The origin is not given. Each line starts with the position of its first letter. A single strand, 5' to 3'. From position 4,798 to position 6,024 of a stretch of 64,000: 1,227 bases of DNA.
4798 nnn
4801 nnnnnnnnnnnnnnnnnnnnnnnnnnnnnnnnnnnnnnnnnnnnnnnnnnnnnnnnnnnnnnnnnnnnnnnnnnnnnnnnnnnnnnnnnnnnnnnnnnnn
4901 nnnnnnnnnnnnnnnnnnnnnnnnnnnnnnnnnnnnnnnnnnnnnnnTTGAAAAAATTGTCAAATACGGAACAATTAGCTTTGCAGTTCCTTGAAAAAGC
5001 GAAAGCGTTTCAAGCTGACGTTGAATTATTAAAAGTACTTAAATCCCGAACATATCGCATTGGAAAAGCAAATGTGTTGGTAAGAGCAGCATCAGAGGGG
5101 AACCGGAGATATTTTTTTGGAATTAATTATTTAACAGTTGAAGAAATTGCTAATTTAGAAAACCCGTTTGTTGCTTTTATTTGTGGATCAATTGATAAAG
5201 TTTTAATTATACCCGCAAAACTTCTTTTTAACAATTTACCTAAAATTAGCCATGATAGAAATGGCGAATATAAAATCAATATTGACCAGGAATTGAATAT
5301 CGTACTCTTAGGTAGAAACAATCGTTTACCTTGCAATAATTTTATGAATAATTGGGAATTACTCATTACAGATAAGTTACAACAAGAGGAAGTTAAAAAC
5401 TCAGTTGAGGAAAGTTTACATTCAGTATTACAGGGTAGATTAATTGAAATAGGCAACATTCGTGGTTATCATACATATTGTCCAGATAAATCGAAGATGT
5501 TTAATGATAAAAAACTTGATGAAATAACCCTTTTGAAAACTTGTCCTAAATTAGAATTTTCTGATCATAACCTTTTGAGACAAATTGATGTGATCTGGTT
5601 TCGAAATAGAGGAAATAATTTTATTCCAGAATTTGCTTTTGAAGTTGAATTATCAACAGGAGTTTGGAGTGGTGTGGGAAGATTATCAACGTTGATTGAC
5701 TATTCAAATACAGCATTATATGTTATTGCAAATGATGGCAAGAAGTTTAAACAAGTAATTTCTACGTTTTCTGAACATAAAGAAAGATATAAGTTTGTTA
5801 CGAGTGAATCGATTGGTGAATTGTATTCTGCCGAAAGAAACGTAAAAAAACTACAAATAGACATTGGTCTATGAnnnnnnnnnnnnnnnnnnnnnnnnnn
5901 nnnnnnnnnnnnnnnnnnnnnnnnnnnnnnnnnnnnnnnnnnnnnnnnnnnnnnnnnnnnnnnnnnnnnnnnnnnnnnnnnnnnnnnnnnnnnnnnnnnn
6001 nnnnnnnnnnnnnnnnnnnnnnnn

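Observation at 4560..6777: AT-rich island between conserved genes: orphan PD-(D/E)xK-like nuclease + coupled 64-aa ORF, restriction-enzyme remnant and ~700 bp without ORFs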

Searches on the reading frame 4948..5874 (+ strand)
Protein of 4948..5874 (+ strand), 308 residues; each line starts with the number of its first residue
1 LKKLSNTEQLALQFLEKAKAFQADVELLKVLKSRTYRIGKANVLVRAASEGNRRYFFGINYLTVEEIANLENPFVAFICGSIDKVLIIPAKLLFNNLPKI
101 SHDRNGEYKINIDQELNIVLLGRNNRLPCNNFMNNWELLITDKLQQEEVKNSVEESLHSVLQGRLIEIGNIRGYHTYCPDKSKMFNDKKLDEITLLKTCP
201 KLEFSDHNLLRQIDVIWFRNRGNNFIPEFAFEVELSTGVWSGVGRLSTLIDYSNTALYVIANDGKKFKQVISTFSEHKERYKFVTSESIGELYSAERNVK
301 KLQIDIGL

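Call 3: search_protein_families(library=pfam, proteins=[window:4948-5871:+], max_evalue=1)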
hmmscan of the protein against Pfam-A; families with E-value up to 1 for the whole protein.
window:4948-5871:+ (308 aa): 0 families

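Call 4: search_protein_families(library=padloc, proteins=[window:4948-5871:+], max_evalue=1)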
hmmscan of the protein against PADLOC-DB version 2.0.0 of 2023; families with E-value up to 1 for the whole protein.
window:4948-5871:+ (308 aa): 1 family
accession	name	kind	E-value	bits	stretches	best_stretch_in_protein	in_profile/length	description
PDLC03534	REase_II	-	3.6e-06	24.3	1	162-271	182-303/351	Type II restriction enzyme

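Call 5: search_protein_families(library=ncbifam, proteins=[window:4948-5871:+], max_evalue=1)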
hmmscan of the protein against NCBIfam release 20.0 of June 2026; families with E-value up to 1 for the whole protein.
window:4948-5871:+ (308 aa): 0 families

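Call 11: find_homologous_proteins(query=window:4948-5871:+)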
Query window:4948-5871:+ (308 aa): 1046 proteins with E <= 0.001 among 1961 candidates; the best 120 are listed.
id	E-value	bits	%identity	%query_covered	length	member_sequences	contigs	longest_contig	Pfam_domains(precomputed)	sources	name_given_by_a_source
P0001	9.1e-199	676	100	99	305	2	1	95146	PF27126.1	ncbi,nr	ncbi:MAG: hypothetical protein K8I03_02815 [Ignavibacteria bacterium]|nr:hypothetical protein [Ignav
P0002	1.3e-159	548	79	100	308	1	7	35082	PF27126.1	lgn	-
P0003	1.1e-157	542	74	100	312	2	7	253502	PF27126.1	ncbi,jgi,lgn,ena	jgi:hypothetical protein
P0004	6.8e-155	532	74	100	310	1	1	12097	PF27126.1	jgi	jgi:hypothetical protein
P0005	2.2e-154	531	74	100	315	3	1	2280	PF27126.1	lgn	-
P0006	7.6e-154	529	75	100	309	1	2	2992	PF27126.1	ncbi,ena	-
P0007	1.1e-153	528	76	100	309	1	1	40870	PF27126.1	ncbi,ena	-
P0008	1.9e-153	528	73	100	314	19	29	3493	PF27126.1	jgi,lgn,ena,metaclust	metaclust:\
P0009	2.0e-153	528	73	100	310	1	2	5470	PF27126.1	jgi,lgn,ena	-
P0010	2.1e-153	528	73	100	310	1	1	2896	PF27126.1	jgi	-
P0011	2.2e-153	527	73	100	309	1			PF27126.1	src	-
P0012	3.1e-153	527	73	100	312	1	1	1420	PF27126.1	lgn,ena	-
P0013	3.4e-153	527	72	100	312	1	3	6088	PF27126.1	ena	-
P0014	4.3e-153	527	73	100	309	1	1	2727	PF27126.1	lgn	-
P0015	4.9e-153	526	73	100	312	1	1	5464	PF27126.1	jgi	jgi:hypothetical protein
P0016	8.4e-153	526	73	99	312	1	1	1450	PF27126.1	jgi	-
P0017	8.7e-153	526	74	99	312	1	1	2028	PF27126.1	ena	-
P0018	1.1e-152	525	72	100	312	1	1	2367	PF27126.1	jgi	jgi:hypothetical protein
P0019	1.2e-152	525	75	100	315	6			PF27126.1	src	-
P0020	2.3e-152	524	73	100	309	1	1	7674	PF27126.1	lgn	-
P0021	3.3e-152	524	73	100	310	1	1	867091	PF27126.1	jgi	jgi:hypothetical protein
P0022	3.5e-152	524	73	100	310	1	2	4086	PF27126.1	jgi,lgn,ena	-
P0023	3.6e-152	523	73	100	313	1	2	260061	PF27126.1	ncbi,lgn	ncbi:MAG: hypothetical protein ACR2FN_08950 [Chitinophagaceae bacterium]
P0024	3.7e-152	523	73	100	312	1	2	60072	PF27126.1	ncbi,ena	-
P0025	3.7e-152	523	73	100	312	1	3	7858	PF27126.1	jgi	-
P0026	4.0e-152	523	73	100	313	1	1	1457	PF27126.1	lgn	-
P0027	5.7e-152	523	73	100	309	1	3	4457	PF27126.1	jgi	-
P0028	8.0e-152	522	74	100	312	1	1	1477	PF27126.1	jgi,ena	-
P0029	1.0e-151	522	74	100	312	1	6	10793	PF27126.1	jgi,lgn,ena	-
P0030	1.0e-151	522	72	100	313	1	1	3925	PF27126.1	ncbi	-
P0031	1.5e-151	521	74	100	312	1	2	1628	PF27126.1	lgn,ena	-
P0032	1.8e-151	521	73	100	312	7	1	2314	PF27126.1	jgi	-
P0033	2.1e-151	521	73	100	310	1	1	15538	PF27126.1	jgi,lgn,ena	-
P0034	2.4e-151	521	74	100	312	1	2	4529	PF27126.1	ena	-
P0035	2.5e-151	521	72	100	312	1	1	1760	PF27126.1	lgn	-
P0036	3.6e-151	520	72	100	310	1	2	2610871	PF27126.1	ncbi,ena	ncbi:MAG: hypothetical protein WBL85_06745 [Sedimentisphaerales bacterium]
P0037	4.5e-151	520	73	100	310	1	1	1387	PF27126.1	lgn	-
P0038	5.9e-151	520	72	99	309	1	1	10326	PF27126.1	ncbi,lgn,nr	ncbi:MAG: hypothetical protein Q8Q17_01445 [bacterium]|nr:hypothetical protein [bacterium]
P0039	6.7e-151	519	72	100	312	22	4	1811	PF27126.1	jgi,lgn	jgi:hypothetical protein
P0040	8.8e-151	519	72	100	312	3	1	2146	PF27126.1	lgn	-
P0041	1.0e-150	519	71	100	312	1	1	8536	PF27126.1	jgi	jgi:hypothetical protein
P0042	1.1e-150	519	71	100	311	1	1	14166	PF27126.1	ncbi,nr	ncbi:MAG TPA: hypothetical protein VFI29_20710 [Hanamia sp.]|nr:hypothetical protein [Hanamia sp.]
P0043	1.1e-150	519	72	100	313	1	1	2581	PF27126.1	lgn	-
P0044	1.5e-150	518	72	100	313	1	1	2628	PF27126.1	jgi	jgi:hypothetical protein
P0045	2.2e-150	518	73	100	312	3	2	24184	PF27126.1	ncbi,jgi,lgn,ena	ncbi:MAG: hypothetical protein WC854_02905 [Bacteroidales bacterium]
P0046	2.9e-150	517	72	100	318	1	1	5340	PF27126.1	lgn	-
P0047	3.3e-150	517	73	100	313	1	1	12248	PF27126.1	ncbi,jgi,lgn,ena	-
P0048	3.7e-150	517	72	100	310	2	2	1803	PF27126.1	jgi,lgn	jgi:hypothetical protein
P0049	5.6e-150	516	70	100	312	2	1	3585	PF27126.1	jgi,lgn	jgi:hypothetical protein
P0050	6.5e-150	516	72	100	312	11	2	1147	PF27126.1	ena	-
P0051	8.1e-150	516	72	100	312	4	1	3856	PF27126.1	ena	-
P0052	8.5e-150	516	73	100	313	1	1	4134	PF27126.1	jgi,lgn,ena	-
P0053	1.2e-149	515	71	100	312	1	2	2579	PF27126.1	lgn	-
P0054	1.3e-149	515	73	100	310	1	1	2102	PF27126.1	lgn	-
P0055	1.6e-149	515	72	100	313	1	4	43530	PF27126.1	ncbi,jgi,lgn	-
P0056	1.8e-149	515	72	100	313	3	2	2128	PF27126.1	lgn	-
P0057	2.1e-149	514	71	100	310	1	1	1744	PF27126.1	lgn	-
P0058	2.1e-149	514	72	100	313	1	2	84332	PF27126.1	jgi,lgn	-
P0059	2.2e-149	514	72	100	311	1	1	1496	PF27126.1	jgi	jgi:hypothetical protein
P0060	2.4e-149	514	72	100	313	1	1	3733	PF27126.1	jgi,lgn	-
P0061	3.4e-149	514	73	100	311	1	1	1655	PF27126.1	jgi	jgi:hypothetical protein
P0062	3.5e-149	514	72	100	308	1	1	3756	PF27126.1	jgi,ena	-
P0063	3.5e-149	514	71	100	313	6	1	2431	PF27126.1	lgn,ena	-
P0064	3.8e-149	514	74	97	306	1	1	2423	PF27126.1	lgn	-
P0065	3.9e-149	514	72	100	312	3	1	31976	PF27126.1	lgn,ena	-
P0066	4.2e-149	513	72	100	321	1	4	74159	PF27126.1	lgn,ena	-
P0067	4.2e-149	513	72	100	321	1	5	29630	PF27126.1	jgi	jgi:hypothetical protein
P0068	4.5e-149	513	71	99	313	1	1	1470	PF27126.1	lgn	-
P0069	4.7e-149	513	72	100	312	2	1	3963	PF27126.1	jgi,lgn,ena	-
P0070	4.8e-149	513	71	100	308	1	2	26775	PF27126.1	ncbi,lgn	-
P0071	5.8e-149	513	72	100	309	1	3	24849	PF27126.1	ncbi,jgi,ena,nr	ncbi:MAG: hypothetical protein A2046_01450 [Bacteroidetes bacterium GWA2_30_7]|nr:MAG: hypothetical 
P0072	5.9e-149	513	72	100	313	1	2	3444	PF27126.1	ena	-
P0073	6.2e-149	513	72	100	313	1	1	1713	PF27126.1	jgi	-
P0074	6.4e-149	513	70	100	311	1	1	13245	PF27126.1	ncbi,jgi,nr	ncbi:MAG: hypothetical protein LBN98_00595 [Prevotellaceae bacterium]|jgi:hypothetical protein|nr:hy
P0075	7.0e-149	513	72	100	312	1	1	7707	PF27126.1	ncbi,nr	ncbi:MAG: hypothetical protein U1C46_08500 [Bacteroidales bacterium]|nr:hypothetical protein [Bacter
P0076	7.6e-149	513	71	99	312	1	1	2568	PF27126.1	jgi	jgi:hypothetical protein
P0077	7.8e-149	513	72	100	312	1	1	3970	PF27126.1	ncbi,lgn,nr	ncbi:MAG: hypothetical protein Q8M23_07100 [Bacteroidales bacterium]|nr:hypothetical protein [Bacter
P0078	8.4e-149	512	71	100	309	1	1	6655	PF27126.1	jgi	jgi:hypothetical protein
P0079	8.5e-149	512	71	100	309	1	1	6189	PF27126.1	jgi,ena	-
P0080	9.2e-149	512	72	100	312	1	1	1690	PF27126.1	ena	-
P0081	9.4e-149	512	71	100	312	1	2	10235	PF27126.1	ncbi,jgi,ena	-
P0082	9.5e-149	512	71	100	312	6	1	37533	PF27126.1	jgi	jgi:hypothetical protein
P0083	1.0e-148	512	72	99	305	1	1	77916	PF27126.1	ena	-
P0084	1.0e-148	512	71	100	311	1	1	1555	PF27126.1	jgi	jgi:hypothetical protein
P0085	1.1e-148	512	72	100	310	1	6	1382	PF27126.1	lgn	-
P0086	1.2e-148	512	72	99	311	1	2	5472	PF27126.1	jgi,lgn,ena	-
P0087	1.2e-148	512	72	100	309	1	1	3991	PF27126.1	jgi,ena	-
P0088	1.3e-148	512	72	100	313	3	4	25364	PF27126.1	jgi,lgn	jgi:hypothetical protein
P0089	1.4e-148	512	70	100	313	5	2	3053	PF27126.1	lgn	-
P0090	1.8e-148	511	71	100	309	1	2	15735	PF27126.1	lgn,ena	-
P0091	1.8e-148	511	72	100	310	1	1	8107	PF27126.1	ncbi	-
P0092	1.9e-148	511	72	99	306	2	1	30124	PF27126.1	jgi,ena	-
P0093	2.0e-148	511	71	100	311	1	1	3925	PF27126.1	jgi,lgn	jgi:hypothetical protein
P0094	2.2e-148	511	71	100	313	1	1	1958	PF27126.1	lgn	-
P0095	2.5e-148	511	73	97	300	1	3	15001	PF27126.1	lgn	-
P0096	2.8e-148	511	71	100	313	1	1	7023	PF27126.1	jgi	jgi:hypothetical protein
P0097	3.0e-148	511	72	100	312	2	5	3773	PF27126.1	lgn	-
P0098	3.6e-148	510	71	100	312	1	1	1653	PF27126.1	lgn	-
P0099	3.8e-148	510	72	100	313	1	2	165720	PF27126.1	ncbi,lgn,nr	ncbi:MAG: hypothetical protein HYY40_07020 [Bacteroidetes bacterium]|nr:hypothetical protein [Bacter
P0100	4.0e-148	510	70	99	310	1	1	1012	PF27126.1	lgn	-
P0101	4.1e-148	510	71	100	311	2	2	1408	PF27126.1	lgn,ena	-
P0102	4.6e-148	510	71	99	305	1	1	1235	PF27126.1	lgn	-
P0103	4.7e-148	510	72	99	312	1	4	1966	PF27126.1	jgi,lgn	jgi:hypothetical protein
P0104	4.9e-148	510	72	100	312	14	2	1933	PF27126.1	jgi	jgi:hypothetical protein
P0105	5.0e-148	510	71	100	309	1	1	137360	PF27126.1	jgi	jgi:hypothetical protein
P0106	5.1e-148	510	71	100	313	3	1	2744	PF27126.1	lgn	-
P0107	5.1e-148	510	71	100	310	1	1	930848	PF27126.1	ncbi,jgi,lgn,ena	ncbi:MAG: hypothetical protein ABSE89_03890 [Sedimentisphaerales bacterium]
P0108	5.5e-148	510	72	98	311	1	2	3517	PF27126.1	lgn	-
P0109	5.7e-148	510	71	100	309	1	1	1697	PF27126.1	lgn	-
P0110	5.7e-148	510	71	100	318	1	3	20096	PF27126.1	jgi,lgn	-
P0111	6.7e-148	509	71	100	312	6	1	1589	PF27126.1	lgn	-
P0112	6.7e-148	509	72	100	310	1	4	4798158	PF27126.1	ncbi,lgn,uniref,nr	ncbi:hypothetical protein Emtol_1122 [Emticicia oligotrophica DSM 17448]|uniref:Restriction endonucl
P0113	6.9e-148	509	72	100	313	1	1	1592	PF27126.1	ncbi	-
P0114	7.0e-148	509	71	100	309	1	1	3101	PF27126.1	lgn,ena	-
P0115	7.4e-148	509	71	100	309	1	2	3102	PF27126.1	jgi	-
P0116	7.6e-148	509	72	99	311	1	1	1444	PF27126.1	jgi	jgi:hypothetical protein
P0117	7.7e-148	509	69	100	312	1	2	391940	PF27126.1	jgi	-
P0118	7.9e-148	509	71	100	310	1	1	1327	PF27126.1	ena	-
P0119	8.2e-148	509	71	100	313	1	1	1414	PF27126.1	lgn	-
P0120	9.7e-148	509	72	100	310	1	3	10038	PF27126.1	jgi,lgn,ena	-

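Call 12: search_solved_structures(query=window:4948-5871:+, max_evalue=10)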
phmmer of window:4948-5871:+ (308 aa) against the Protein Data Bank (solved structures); distinct sequences matched with E-value up to 10: 0.

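Call 13: find_encoding_contigs(protein=P0112, flank=6000, max_places=3)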
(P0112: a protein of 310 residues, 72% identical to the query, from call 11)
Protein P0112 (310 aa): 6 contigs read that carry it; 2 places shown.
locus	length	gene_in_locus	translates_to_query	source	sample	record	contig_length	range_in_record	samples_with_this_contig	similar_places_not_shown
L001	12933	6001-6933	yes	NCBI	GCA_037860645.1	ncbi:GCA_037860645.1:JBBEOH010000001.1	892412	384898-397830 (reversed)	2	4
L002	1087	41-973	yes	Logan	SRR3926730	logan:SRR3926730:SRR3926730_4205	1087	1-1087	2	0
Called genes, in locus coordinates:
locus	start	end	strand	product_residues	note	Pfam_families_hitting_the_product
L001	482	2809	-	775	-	PF02838:Glyco_hydro_20b, PF00728:Glyco_hydro_20, PF13287:Fn3_assoc, PF13290:CHB_HEX_C_1, PF00754:F5_F8_type_C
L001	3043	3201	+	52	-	PF04255:DUF433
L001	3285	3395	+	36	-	-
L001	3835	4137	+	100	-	PF12844:HTH_19 (faint), PF13560:HTH_31 (weak), PF01381:HTH_3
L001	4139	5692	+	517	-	PF01555:N6_N4_Mtase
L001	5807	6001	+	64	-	-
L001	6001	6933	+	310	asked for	PF27126:NmeDI_C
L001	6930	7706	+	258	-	PF09520:HinfI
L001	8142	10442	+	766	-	PF00580:UvrD-helicase, PF13245:AAA_19, PF13604:AAA_30 (faint), PF01443:Viral_helicase1 (faint), PF13361:UvrD_C, PF13538:UvrD_C_2, PF21196:PcrA_UvrD_tudor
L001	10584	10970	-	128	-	PF04134:DCC1-like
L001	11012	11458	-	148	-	PF03100:CcmE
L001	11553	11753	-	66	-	PF20077:CcmD_alt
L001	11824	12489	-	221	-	PF01578:Cytochrom_C_asm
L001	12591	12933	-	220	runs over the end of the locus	PF01061:ABC2_membrane, PF03379:CcmB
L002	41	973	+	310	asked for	PF27126:NmeDI_C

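Call 14: find_encoding_contigs(protein=P0003, flank=6000, max_places=3)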
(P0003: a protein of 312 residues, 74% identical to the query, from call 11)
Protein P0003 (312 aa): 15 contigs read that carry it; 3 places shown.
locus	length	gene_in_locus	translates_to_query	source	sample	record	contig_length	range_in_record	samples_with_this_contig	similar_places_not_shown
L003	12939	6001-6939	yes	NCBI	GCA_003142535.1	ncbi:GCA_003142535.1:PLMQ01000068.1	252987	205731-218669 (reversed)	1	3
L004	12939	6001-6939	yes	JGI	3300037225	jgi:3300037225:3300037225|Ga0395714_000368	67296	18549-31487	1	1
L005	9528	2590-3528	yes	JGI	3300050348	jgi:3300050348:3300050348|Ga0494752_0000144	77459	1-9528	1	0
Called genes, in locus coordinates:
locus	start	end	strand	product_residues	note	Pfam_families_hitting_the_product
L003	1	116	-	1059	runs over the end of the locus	PF00873:ACR_tran, PF03176:MMPL (weak)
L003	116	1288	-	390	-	PF25919:BSH_CusB (faint), PF25917:BSH_RND, PF25973:BSH_CzcB (weak), PF25876:HH_MFP_RND, PF25944:Beta-barrel_RND, PF25967:RND-MFP_C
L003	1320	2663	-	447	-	PF02321:OEP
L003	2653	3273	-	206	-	PF00440:TetR_N, PF08359:TetR_C_4 (weak)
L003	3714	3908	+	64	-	-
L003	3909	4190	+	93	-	PF02566:OsmC (weak)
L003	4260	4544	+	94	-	-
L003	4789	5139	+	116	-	PF02311:AraC_binding, PF07883:Cupin_2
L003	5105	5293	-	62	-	-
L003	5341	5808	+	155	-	-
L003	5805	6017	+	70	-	-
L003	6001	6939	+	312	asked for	PF27126:NmeDI_C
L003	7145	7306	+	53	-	PF09520:HinfI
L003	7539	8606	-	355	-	PF00180:Iso_dh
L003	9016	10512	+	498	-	PF00370:FGGY_N, PF02782:FGGY_C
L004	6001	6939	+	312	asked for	PF27126:NmeDI_C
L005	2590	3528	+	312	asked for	PF27126:NmeDI_C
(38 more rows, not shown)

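Call 15: find_encoding_contigs(protein=P0036, flank=6000, max_places=3)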
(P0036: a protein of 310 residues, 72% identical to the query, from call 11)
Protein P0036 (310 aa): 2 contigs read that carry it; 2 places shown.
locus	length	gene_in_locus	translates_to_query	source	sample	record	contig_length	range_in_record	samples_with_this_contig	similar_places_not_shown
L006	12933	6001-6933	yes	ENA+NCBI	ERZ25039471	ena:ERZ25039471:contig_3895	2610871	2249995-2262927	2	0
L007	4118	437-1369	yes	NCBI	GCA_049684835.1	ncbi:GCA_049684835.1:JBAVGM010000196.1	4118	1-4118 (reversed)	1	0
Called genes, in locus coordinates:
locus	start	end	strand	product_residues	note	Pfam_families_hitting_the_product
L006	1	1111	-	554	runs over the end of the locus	PF03721:UDPG_MGDP_dh_N, PF00984:UDPG_MGDP_dh, PF03720:UDPG_MGDP_dh_C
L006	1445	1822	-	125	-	-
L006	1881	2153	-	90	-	-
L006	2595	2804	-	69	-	PF00313:CSD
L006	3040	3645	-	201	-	PF13392:HNH_3, PF00847:AP2 (weak)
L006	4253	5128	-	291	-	PF02661:Fic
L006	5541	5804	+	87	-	-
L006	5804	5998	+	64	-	-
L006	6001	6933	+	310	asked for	PF27126:NmeDI_C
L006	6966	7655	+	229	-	PF09520:HinfI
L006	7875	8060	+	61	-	-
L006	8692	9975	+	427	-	PF08323:Glyco_transf_5, PF13579:Glyco_trans_4_4, PF13439:Glyco_transf_4, PF20706:GT4-conflict, PF00534:Glycos_transf_1, PF13692:Glyco_trans_1_4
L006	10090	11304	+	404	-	PF03065:Glyco_hydro_57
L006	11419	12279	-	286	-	PF02985:HEAT (faint), PF13646:HEAT_2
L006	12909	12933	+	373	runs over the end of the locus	PF13620:CarboxypepD_reg (faint)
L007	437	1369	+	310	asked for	PF27126:NmeDI_C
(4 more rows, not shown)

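Call 17: list_cluster_members(proteins=[P0112, P0001])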
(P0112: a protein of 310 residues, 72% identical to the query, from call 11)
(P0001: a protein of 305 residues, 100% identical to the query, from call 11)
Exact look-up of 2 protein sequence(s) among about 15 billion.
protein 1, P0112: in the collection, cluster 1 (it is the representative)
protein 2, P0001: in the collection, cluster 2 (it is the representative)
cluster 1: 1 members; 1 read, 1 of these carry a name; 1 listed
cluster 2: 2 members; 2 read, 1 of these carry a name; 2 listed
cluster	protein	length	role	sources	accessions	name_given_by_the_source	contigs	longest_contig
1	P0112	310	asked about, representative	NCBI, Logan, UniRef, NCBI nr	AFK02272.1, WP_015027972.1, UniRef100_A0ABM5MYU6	hypothetical protein Emtol_1122 [Emticicia oligotrophica DSM 17448] | Restriction endonuclease n=1 Tax=Emticicia oligotrophica (strain DSM 17448 / CIP 109782 / ... | hypothetical protein [Emticicia oligotrophica]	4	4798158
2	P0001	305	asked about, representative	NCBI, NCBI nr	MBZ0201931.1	MAG: hypothetical protein K8I03_02815 [Ignavibacteria bacterium] | hypothetical protein [Ignavibacteria bacterium]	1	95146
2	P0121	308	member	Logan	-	-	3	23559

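Call 19: find_related_loci(query=window:4948-5871:+, collection=genome_contigs, flank=8000)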
Query window:4948-5871:+ (308 aa) in genome_contigs; peptide patterns used: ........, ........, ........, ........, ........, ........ (x = any residue, [..] = any of these).
204 stretches matched a pattern; 51 encode a relative of the query (tblastn E <= 1e-3); 51 distinct loci.
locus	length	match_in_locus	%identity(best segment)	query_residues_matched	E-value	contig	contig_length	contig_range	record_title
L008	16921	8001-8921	74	2-308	5e-163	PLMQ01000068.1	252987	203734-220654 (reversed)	MAG: Syntrophaceae bacterium isolate fen_1166 73.20120800_E2X.51_contig_783, whole genome shotgun sequence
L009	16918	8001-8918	75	2-307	2e-159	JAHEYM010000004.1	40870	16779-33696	MAG: Bacteroidetes bacterium isolate nzgw128 NODE_1287_length_40871_cov_2.866282, whole genome shotgun sequence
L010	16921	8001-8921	73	2-308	7e-159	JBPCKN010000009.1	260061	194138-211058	MAG: Chitinophagaceae bacterium isolate TH_ant_mag_53 S1Ck127_4406132_flag_0_multi_25.0000_len_260061, whole genome shot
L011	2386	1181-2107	73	2-308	5e-170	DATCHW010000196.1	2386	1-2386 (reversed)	MAG TPA_asm: Ignavibacteria bacterium isolate SMAG_U7843 k141_929843, whole genome shotgun sequence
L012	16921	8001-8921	73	2-308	1e-158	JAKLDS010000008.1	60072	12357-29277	MAG: Deltaproteobacteria bacterium isolate RA.bin115 RA.bin115_8, whole genome shotgun sequence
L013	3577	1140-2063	73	1-308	9e-164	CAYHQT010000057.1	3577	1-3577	MAG TPA_asm: uncultured Candidatus Saccharibacteria bacterium isolate ERP119705_co14_62 genome assembly, contig: NODE_58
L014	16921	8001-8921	72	2-308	4e-157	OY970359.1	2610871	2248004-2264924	MAG: uncultured Phycisphaerales bacterium isolate MFD01231.bin.c.4 genome assembly, chromosome: 1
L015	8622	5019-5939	72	2-308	7e-156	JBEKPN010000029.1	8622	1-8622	MAG: Dehalococcoidales bacterium isolate SPRUCE 465 SPRUCE_465_29, whole genome shotgun sequence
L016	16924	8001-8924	72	1-308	3e-155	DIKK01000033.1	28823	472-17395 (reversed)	MAG TPA_asm: Dehalococcoidia bacterium UBA5620 UBA5620_contig_28821, whole genome shotgun sequence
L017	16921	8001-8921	72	2-308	3e-155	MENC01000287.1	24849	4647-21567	MAG: Bacteroidetes bacterium GWA2_30_7 gwa2_scaffold_8804, whole genome shotgun sequence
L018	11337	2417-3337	70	2-308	4e-155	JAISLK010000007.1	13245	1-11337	MAG: Prevotellaceae bacterium isolate Im510_bin102 k119_2500923, whole genome shotgun sequence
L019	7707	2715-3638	72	1-308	3e-155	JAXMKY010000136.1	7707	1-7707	MAG: Bacteroidales bacterium isolate L4_metabat.bin.27 k141_136227, whole genome shotgun sequence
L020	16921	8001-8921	71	2-308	1e-154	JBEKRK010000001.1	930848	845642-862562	MAG: Sedimentisphaerales bacterium isolate SPRUCE 509 SPRUCE_509_1, whole genome shotgun sequence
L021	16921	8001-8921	71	2-308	2e-154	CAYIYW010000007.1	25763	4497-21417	MAG TPA_asm: uncultured Candidatus Saccharibacteria bacterium isolate ERP119705_co9_37 genome assembly, contig: NODE_186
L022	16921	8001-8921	72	2-308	3e-154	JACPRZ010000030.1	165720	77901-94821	MAG: Bacteroidetes bacterium isolate NC_groundwater_692_Ag_S-0.2um_43_10 S36_SO-2_scaffold_93283, whole genome shotgun s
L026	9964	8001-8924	71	2-308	5e-152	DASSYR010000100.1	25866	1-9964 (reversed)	MAG TPA_asm: Chitinophagaceae bacterium isolate SMAG_U684 k141_864826, whole genome shotgun sequence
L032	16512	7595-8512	69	2-308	1e-149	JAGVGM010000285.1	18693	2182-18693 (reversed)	MAG: Thermodesulfovibrionia bacterium isolate DeMMO2_3 c_000000045816, whole genome shotgun sequence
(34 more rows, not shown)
